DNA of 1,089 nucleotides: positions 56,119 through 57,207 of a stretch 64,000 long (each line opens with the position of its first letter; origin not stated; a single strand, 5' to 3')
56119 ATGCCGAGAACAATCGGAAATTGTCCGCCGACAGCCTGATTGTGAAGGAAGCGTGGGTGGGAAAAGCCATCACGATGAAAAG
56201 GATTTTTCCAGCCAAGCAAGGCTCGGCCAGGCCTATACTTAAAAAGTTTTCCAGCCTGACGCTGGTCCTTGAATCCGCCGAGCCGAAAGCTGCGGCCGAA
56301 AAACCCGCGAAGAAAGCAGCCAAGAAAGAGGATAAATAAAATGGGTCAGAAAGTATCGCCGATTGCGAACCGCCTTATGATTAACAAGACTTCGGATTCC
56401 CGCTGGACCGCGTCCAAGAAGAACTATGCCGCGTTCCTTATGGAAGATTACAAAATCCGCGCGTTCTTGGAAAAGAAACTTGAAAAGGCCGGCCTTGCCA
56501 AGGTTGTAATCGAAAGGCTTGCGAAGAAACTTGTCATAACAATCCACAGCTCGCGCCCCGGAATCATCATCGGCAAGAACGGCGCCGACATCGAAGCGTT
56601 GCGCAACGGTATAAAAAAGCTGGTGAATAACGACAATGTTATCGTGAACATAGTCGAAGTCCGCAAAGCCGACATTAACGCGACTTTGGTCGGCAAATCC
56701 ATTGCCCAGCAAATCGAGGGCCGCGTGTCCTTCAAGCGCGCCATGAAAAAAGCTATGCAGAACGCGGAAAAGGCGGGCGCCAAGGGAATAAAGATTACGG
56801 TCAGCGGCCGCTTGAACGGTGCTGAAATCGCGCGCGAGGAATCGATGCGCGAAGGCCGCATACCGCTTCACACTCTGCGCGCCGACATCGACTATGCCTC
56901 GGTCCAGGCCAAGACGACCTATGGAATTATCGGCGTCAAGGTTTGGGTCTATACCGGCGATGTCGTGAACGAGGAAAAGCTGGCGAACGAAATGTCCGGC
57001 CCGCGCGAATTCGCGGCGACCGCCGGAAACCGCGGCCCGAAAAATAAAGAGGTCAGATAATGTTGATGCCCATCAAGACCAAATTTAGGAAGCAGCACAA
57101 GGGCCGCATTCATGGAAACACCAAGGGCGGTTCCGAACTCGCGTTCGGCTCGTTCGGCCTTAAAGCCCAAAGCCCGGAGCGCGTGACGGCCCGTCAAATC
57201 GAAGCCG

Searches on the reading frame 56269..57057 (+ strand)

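Call 100: search_protein_families(library=pfam, proteins=[window:56269-57057:+], max_evalue=0.001)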
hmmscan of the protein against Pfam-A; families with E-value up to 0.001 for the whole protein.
window:56269-57057:+ (263 aa): 4 families
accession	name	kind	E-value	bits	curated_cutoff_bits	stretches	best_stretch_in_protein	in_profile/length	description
PF00189.25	Ribosomal_S3_C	-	2.8e-37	127.5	34.1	1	145-227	1-83/83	Ribosomal protein S3, C-terminal domain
PF07650.23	KH_2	-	4.3e-17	62.2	22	1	62-134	1-76/78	KH domain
PF05316.17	VAR1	-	0.00015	22.3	33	1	140-227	119-192/195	Mitochondrial ribosomal protein (VAR1)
PF13083.13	KH_KhpA-B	-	0.00028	21.2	32.1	1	81-123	24-66/73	KhpA/KhpB, KH domain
